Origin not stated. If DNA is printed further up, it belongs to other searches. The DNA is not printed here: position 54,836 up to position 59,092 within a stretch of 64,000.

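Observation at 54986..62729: PNAG-like operon in which PgaA and PgaB functions are fused into one TPR/CE4/beta-barrel protein and the synthase carries an N-terminal PilZ domain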

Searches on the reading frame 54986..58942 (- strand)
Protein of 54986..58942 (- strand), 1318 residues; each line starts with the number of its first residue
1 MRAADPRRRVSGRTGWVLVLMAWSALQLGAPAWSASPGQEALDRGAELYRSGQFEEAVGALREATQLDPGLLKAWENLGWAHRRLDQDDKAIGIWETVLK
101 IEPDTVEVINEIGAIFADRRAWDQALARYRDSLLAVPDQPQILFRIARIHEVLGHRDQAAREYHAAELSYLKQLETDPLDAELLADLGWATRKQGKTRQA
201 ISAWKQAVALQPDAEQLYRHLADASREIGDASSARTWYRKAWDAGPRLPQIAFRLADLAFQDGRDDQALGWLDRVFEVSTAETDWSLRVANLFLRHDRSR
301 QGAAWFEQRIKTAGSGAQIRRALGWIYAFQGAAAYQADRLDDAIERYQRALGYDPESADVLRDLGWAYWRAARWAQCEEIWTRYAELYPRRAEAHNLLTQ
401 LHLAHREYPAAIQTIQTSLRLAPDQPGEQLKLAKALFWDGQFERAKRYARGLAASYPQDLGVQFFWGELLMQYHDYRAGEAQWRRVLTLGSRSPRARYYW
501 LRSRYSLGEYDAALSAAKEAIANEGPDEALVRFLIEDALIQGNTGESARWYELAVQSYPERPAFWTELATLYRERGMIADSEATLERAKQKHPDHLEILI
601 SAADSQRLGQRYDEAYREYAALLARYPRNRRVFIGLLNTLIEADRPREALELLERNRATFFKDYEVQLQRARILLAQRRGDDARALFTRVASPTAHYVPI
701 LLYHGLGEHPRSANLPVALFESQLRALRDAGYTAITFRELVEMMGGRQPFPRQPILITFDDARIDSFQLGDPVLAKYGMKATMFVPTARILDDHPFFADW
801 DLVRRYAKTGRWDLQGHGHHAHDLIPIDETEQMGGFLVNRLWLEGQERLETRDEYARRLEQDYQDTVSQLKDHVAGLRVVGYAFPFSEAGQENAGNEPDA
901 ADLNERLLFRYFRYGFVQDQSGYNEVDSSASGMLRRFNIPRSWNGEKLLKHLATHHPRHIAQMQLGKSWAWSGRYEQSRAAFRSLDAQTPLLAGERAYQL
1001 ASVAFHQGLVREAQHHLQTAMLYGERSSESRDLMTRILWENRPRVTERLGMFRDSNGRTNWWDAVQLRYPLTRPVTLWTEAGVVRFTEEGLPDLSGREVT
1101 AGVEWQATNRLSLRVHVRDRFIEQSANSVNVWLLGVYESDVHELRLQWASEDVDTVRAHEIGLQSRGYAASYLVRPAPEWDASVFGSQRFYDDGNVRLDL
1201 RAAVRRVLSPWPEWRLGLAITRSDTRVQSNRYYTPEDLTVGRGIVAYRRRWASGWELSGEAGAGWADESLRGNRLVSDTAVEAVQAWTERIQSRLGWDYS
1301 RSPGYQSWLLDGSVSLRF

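Call 3: search_protein_families(library=pfam, proteins=[window:54986-58942:-], max_evalue=0.01)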
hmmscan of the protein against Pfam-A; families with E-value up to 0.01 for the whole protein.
window:54986-58942:- (1318 aa): 20 families
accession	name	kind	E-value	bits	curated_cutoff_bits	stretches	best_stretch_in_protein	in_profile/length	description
PF14559.12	TPR_19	-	1.7e-42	144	25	6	335-401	2-68/68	Tetratricopeptide repeat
PF13432.12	TPR_16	-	5.1e-33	113.6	32.7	5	186-247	2-63/65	Tetratricopeptide repeat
PF07719.23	TPR_2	-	1.9e-32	109.1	27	2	44-70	7-33/34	Tetratricopeptide repeat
PF13428.12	TPR_14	-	7.9e-27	91.4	23.5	2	42-79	5-42/44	Tetratricopeptide repeat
PF13414.12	TPR_11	-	1.3e-23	82.9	26.8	3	333-370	3-40/42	TPR repeat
PF00515.34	TPR_1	-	6.5e-18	64.2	27.8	0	44-69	7-32/34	Tetratricopeptide repeat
PF13174.12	TPR_6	-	1.2e-17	63.7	26.3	0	429-458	3-32/33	Tetratricopeptide repeat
PF13424.12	TPR_12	-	3.1e-15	56.6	30.1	1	156-211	18-75/77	Tetratricopeptide repeat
PF13431.12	TPR_17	-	3.5e-13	49.1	24.4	0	170-201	2-33/34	Tetratricopeptide repeat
PF12895.13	ANAPC3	-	9.3e-13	48.7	27.2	0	429-481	26-77/82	Anaphase-promoting complex, cyclosome, subunit 3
PF24575.1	TPR_Slam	-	1.3e-12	48.5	35.2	0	590-649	39-100/104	Surface lipoprotein assembly modifier, N-terminal TPR repeats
PF23914.1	TPR_CcmH_CycH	-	6.2e-12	46.1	42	1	390-489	48-150/158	Cytochrome c-type biogenesis protein H TPR domain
PF01522.26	Polysacc_deac_1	-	1.8e-10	41.3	23.1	1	749-889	3-108/124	Polysaccharide deacetylase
PF13181.12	TPR_8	-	2.7e-10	40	25.7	0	73-104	2-33/34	Tetratricopeptide repeat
PF13371.12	TPR_9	-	8.8e-07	29.3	35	0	399-447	2-50/73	Tetratricopeptide repeat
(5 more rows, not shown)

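Call 6: search_protein_families(library=ncbifam, proteins=[window:54986-58942:-], max_evalue=0.01)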
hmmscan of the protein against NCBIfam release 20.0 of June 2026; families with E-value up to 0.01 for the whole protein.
window:54986-58942:- (1318 aa): 26 families (the best 25 are shown)
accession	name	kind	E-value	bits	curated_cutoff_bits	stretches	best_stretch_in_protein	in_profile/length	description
TIGR02917.1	PEP_TPR_lipo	equivalog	2.8e-51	174.4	312.2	4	326-523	127-324/899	XrtA/PEP-CTERM system TPR-repeat protein PrsT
NF040959.1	MamA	equivalog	9.2e-34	116.7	200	3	43-166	42-165/204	magnetosome protein MamA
TIGR02521.1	type_IV_pilW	equivalog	2.9e-24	85.9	154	3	148-308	66-227/234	type IV pilus biogenesis/stability protein PilW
TIGR02552.1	LcrH_SycD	equivalog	5.7e-21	74.7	104.8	2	176-243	47-114/136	SycD/LcrH family type III secretion system chaperone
NF033920.0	C39_PA2778_fam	equivalog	9.5e-21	74.3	150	0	596-689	157-249/255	PA2778 family cysteine peptidase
NF033762.1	social_mot_Tgl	equivalog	5.3e-17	62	225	2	94-240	53-195/252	social motility TPR repeat lipoprotein Tgl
TIGR03939.1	PGA_TPR_OMP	equivalog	1.5e-16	59.9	366.65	2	43-234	24-207/800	poly-beta-1,6 N-acetyl-D-glucosamine export porin PgaA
NF011177.0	PRK14582.1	equivalog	5.9e-14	51.3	923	1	720-890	74-256/671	poly-beta-1,6-N-acetyl-D-glucosamine N-deacetylase PgaB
NF002725.1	PRK02603.1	equivalog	1.1e-13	51.6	143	1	90-171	53-137/173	photosystem I assembly protein Ycf3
TIGR03938.2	deacetyl_PgaB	equivalog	1.4e-13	50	321.9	1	717-875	28-199/621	poly-beta-1,6-N-acetyl-D-glucosamine N-deacetylase PgaB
NF047371.1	FlcA_CTERM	equivalog_domain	2e-13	49.7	300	1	211-302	434-526/646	periplasmic flagellar collar protein FlcA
NF033758.1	gliding_GltE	equivalog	3.1e-12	46.2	225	1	159-270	64-175/411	adventurous gliding motility TPR repeat lipoprotein GltE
NF008757.0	PRK11788.1-5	equivalog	2.9e-11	43.2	363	1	89-276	124-309/388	lipopolysaccharide assembly protein LapB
TIGR02795.1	tol_pal_ybgF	equivalog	7e-10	39.5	90.1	1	372-459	16-109/119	tol-pal system protein YbgF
NF052415.1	T3SS_chap_SctY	equivalog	1e-09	38.8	70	1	610-689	20-102/106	type III secretion apparatus assembly chaperone SctY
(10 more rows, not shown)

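Call 9: find_homologous_proteins(query=window:54986-58942:-)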
Query window:54986-58942:- (1318 aa): 170 proteins with E <= 0.001 among 8000 candidates; the best 120 are listed.
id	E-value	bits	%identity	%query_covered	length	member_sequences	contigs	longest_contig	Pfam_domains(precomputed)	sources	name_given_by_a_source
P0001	0.0e+0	2665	90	98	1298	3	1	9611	PF25063.1,PF13431.13,PF23914.2,PF13414.13,PF01522.27,PF13176.13,PF13428.13,PF25064.2,PF14559.13,PF24575.2,PF13371.13,PF00515.35,PF12895.14,PF13424.13,PF21033.5,PF13432.13,PF13181.13,PF07719.24,PF13174.13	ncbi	-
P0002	0.0e+0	2593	86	100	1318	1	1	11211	PF13431.13,PF23914.2,PF13414.13,PF01522.27,PF13176.13,PF13428.13,PF13374.13,PF14559.13,PF24575.2,PF00515.35,PF12895.14,PF13424.13,PF21033.5,PF13432.13,PF13181.13,PF07719.24,PF13174.13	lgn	-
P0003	0.0e+0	2585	85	100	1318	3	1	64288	PF13431.13,PF23914.2,PF13414.13,PF01522.27,PF13176.13,PF13428.13,PF14559.13,PF24575.2,PF13371.13,PF00515.35,PF12895.14,PF13424.13,PF21033.5,PF13432.13,PF13181.13,PF07719.24,PF13174.13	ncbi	-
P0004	0.0e+0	2575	86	98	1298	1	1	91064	PF03704.24,PF13431.13,PF23914.2,PF13414.13,PF01522.27,PF13176.13,PF13428.13,PF23241.2,PF25064.2,PF14559.13,PF24575.2,PF13371.13,PF00515.35,PF12895.14,PF13424.13,PF21033.5,PF13432.13,PF13181.13,PF07719.24,PF13174.13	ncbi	-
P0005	0.0e+0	2514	84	98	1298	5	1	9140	PF13431.13,PF23914.2,PF13414.13,PF01522.27,PF13176.13,PF13428.13,PF14559.13,PF24575.2,PF00515.35,PF12895.14,PF13424.13,PF21033.5,PF13432.13,PF13181.13,PF07719.24,PF13174.13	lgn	-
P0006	0.0e+0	2458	82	100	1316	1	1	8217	PF13431.13,PF23914.2,PF13414.13,PF01522.27,PF13428.13,PF14559.13,PF24575.2,PF00515.35,PF12895.14,PF13424.13,PF21033.5,PF13432.13,PF13181.13,PF07719.24,PF13174.13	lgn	-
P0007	0.0e+0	2395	80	98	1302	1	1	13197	PF13431.13,PF23914.2,PF13414.13,PF01522.27,PF13428.13,PF14559.13,PF24575.2,PF13371.13,PF00515.35,PF12895.14,PF13424.13,PF21033.5,PF13432.13,PF13181.13,PF07719.24,PF13174.13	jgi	jgi:tetratricopeptide (TPR) repeat protein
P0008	0.0e+0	2366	79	98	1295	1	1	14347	PF13431.13,PF23914.2,PF13414.13,PF01522.27,PF13176.13,PF13428.13,PF14559.13,PF24575.2,PF13371.13,PF00515.35,PF12895.14,PF13424.13,PF21033.5,PF13432.13,PF13181.13,PF07719.24,PF13174.13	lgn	-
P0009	0.0e+0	1988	67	99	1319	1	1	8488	PF13431.13,PF23914.2,PF13414.13,PF01522.27,PF13176.13,PF13428.13,PF25064.2,PF13374.13,PF07721.21,PF14559.13,PF24575.2,PF13371.13,PF00515.35,PF12895.14,PF13424.13,PF21033.5,PF13432.13,PF13181.13,PF07719.24,PF13174.13,PF20308.5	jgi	jgi:tetratricopeptide (TPR) repeat protein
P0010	0.0e+0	1968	65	100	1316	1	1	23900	PF13431.13,PF23914.2,PF13414.13,PF01522.27,PF13176.13,PF13428.13,PF25064.2,PF14559.13,PF24575.2,PF13371.13,PF00515.35,PF12895.14,PF13424.13,PF21033.5,PF13432.13,PF13181.13,PF07719.24,PF13174.13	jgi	jgi:tetratricopeptide (TPR) repeat protein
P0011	0.0e+0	1691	55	99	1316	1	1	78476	PF13431.13,PF23914.2,PF13414.13,PF01522.27,PF13176.13,PF13428.13,PF14559.13,PF24575.2,PF13371.13,PF00515.35,PF12895.14,PF13424.13,PF21033.5,PF13432.13,PF13181.13,PF07719.24,PF13174.13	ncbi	-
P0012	0.0e+0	1632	66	83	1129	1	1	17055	PF03704.24,PF13431.13,PF23914.2,PF13414.13,PF01522.27,PF13176.13,PF13428.13,PF25064.2,PF13374.13,PF14559.13,PF24575.2,PF13371.13,PF00515.35,PF12895.14,PF13424.13,PF21033.5,PF13432.13,PF13181.13,PF07719.24,PF13174.13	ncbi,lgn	-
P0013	0.0e+0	1577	54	98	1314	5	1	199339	PF13431.13,PF23914.2,PF13414.13,PF01522.27,PF13176.13,PF13428.13,PF25064.2,PF13512.13,PF14559.13,PF24575.2,PF13371.13,PF11846.15,PF00515.35,PF12895.14,PF13424.13,PF21033.5,PF13432.13,PF13181.13,PF07719.24,PF13174.13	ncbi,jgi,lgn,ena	-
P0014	0.0e+0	1499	64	75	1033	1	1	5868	PF13431.13,PF23914.2,PF13414.13,PF01522.27,PF13428.13,PF14559.13,PF24575.2,PF21197.4,PF00515.35,PF12895.14,PF13424.13,PF13432.13,PF13181.13,PF07719.24,PF13174.13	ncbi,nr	ncbi:MAG TPA: tetratricopeptide repeat protein [Nitrospiria bacterium]|nr:tetratricopeptide repeat p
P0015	0.0e+0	1468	48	98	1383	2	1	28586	PF13431.13,PF23914.2,PF13414.13,PF01522.27,PF13176.13,PF12569.15,PF13428.13,PF14559.13,PF24575.2,PF02259.30,PF13371.13,PF00515.35,PF12895.14,PF13424.13,PF21033.5,PF13432.13,PF13181.13,PF07719.24,PF13174.13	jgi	-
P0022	0.0e+0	1140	43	97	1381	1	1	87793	PF13431.13,PF23914.2,PF13414.13,PF01522.27,PF13176.13,PF13428.13,PF23241.2,PF14559.13,PF13371.13,PF00515.35,PF12895.14,PF13424.13,PF13432.13,PF13181.13,PF07719.24,PF13174.13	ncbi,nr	ncbi:MAG TPA: tetratricopeptide repeat protein [Vicinamibacteria bacterium]|nr:tetratricopeptide rep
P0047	2.2e-252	859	34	97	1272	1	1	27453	PF25063.1,PF14853.13,PF13431.13,PF23914.2,PF13414.13,PF01522.27,PF13176.13,PF13428.13,PF25064.2,PF14559.13,PF24575.2,PF13371.13,PF00515.35,PF12895.14,PF13424.13,PF13432.13,PF09295.17,PF13181.13,PF07719.24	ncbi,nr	ncbi:MAG: tetratricopeptide repeat protein [Gammaproteobacteria bacterium]|nr:tetratricopeptide repe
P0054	8.5e-213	728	33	99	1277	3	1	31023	PF13431.13,PF23914.2,PF13414.13,PF01522.27,PF13176.13,PF13428.13,PF14559.13,PF13371.13,PF00515.35,PF12895.14,PF13424.13,PF13432.13,PF13181.13,PF07719.24,PF13174.13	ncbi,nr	ncbi:MAG: tetratricopeptide repeat protein [Deltaproteobacteria bacterium]|nr:tetratricopeptide repe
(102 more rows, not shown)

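Call 18: find_encoding_contigs(protein=P0013, flank=10000, max_places=2)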
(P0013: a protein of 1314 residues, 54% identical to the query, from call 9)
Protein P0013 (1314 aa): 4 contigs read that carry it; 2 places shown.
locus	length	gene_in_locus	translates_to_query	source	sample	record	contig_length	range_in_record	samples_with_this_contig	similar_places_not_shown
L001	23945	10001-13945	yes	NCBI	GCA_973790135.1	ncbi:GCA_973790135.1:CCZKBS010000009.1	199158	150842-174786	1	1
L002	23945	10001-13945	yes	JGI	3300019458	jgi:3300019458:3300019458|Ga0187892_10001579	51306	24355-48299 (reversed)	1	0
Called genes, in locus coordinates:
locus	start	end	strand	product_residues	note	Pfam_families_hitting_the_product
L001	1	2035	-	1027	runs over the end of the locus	PF01590:GAF, PF13185:GAF_2, PF00989:PAS, PF08448:PAS_4, PF13188:PAS_8, PF13426:PAS_9, PF08447:PAS_3, PF01590:GAF, +2 more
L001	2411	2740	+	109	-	PF00581:Rhodanese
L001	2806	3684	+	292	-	PF04055:Radical_SAM, PF16199:Radical_SAM_C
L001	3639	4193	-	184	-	PF14385:DUF4416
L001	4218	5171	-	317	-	PF02779:Transket_pyr, PF02780:Transketolase_C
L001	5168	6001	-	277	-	PF00456:Transketolase_N, PF13292:DXP_synthase_N, PF00676:E1_dh (weak)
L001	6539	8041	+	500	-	PF13506:Glyco_transf_21, PF13641:Glyco_tranf_2_3, PF00535:Glycos_transf_2, PF10111:Glyco_tranf_2_2, PF01644:Chitin_synth_1, PF03142:Chitin_synth_2, PF13632:Glyco_trans_2_3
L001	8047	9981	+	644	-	PF01522:Polysacc_deac_1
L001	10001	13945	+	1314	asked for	PF14559:TPR_19 (weak), PF23914:TPR_CcmH_CycH (weak), PF13424:TPR_12, PF00515:TPR_1 (weak), PF13432:TPR_16 (weak), PF13414:TPR_11, PF14559:TPR_19, PF01522:Polysacc_deac_1, +15 more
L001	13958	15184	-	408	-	PF00704:Glyco_hydro_18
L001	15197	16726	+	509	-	PF00939:Na_sulph_symp, PF03600:CitMHS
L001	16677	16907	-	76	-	-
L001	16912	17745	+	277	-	PF03618:Kinase-PPPase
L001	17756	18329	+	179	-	PF01327:Pep_deformylase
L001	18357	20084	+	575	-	PF00664:ABC_membrane, PF00005:ABC_tran, PF02463:SMC_N (faint)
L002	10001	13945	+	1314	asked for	PF14559:TPR_19 (weak), PF23914:TPR_CcmH_CycH (weak), PF13424:TPR_12, PF00515:TPR_1 (weak), PF13432:TPR_16 (weak), PF13414:TPR_11, PF14559:TPR_19, PF01522:Polysacc_deac_1, +15 more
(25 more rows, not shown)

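Call 20: find_encoding_contigs(protein=P0022, flank=8000, max_places=1)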
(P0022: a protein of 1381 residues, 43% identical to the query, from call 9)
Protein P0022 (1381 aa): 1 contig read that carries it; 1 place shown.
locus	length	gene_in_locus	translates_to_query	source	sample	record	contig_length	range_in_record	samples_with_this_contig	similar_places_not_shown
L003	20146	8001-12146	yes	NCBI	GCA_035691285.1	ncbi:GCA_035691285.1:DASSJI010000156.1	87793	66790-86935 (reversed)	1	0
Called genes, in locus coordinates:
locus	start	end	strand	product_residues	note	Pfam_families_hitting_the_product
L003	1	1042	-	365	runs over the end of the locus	PF01933:CofD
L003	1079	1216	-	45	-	-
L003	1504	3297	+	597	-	PF00512:HisKA (weak), PF02518:HATPase_c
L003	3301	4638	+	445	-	PF00072:Response_reg, PF00158:Sigma54_activat, PF01078:Mg_chelatase (faint), PF14532:Sigma54_activ_2, PF07724:AAA_2 (weak), PF07728:AAA_5, PF25601:AAA_lid_14, PF02954:HTH_8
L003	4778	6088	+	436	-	PF13506:Glyco_transf_21, PF00535:Glycos_transf_2, PF13641:Glyco_tranf_2_3, PF03142:Chitin_synth_2, PF01644:Chitin_synth_1, PF13632:Glyco_trans_2_3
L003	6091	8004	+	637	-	PF01522:Polysacc_deac_1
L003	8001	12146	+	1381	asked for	PF00515:TPR_1 (faint), PF13414:TPR_11 (weak), PF13432:TPR_16, PF14559:TPR_19 (weak), PF14559:TPR_19 (weak), PF13432:TPR_16, PF23914:TPR_CcmH_CycH (weak), PF01522:Polysacc_deac_1, +10 more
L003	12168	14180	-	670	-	PF00704:Glyco_hydro_18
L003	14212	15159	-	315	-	PF04227:Indigoidine_A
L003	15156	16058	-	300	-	PF00294:PfkB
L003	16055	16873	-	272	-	PF03437:BtpA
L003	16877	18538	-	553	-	PF07719:TPR_2 (faint), PF13431:TPR_17 (faint)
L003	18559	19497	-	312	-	PF00291:PALP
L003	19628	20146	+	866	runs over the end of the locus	PF02861:Clp_N, PF23569:NBD_SMAX1, PF00004:AAA, PF17871:AAA_lid_9, PF00004:AAA, PF07724:AAA_2, PF07728:AAA_5, PF10431:ClpB_D2-small, +11 more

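Call 21: find_encoding_contigs(protein=P0047, flank=8000, max_places=1)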
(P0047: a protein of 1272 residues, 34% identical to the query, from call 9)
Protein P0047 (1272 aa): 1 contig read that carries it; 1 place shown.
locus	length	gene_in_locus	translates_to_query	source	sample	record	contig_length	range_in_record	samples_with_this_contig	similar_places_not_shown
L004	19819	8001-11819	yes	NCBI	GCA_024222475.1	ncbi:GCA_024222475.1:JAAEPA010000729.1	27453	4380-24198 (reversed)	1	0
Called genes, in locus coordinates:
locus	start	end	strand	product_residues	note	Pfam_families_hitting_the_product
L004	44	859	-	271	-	PF00106:adh_short, PF08659:KR, PF13561:adh_short_C2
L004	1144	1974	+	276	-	PF07819:PGAP1, PF00561:Abhydrolase_1, PF12697:Abhydrolase_6 (weak), PF02089:Palm_thioest (weak), PF12146:Hydrolase_4 (weak)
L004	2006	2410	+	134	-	PF00583:Acetyltransf_1, PF13673:Acetyltransf_10, PF13508:Acetyltransf_7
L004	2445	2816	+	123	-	PF10861:DUF2784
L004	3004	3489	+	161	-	-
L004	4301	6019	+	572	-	PF13506:Glyco_transf_21, PF00535:Glycos_transf_2, PF10111:Glyco_tranf_2_2, PF13641:Glyco_tranf_2_3, PF03142:Chitin_synth_2, PF01644:Chitin_synth_1 (weak), PF13632:Glyco_trans_2_3 (weak)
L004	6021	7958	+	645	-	PF01522:Polysacc_deac_1 (weak)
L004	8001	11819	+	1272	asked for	PF00515:TPR_1 (faint), PF07719:TPR_2 (faint), PF09295:ChAPs (faint), PF12895:ANAPC3 (faint), PF13176:TPR_7 (faint), PF14559:TPR_19 (weak), PF13414:TPR_11, PF01522:Polysacc_deac_1, +11 more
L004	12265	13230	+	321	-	PF00704:Glyco_hydro_18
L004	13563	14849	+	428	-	PF00070:Pyr_redox (faint), PF00890:FAD_binding_2, PF01134:GIDA (faint), PF01266:DAO (weak), PF07992:Pyr_redox_2 (faint), PF12831:FAD_oxidored, PF13450:NAD_binding_8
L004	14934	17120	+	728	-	PF07992:Pyr_redox_2 (faint), PF01266:DAO (weak), PF12831:FAD_oxidored (weak), PF13450:NAD_binding_8 (faint), PF13183:Fer4_8 (faint), PF13187:Fer4_9 (weak), PF00037:Fer4 (weak), PF02662:FlpD, +2 more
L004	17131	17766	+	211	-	PF13183:Fer4_8, PF13187:Fer4_9 (weak), PF13237:Fer4_10 (weak), PF13534:Fer4_17 (weak)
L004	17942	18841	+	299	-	PF02754:CCG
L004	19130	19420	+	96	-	PF11839:Alanine_zipper (weak)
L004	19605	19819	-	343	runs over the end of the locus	PF03734:YkuD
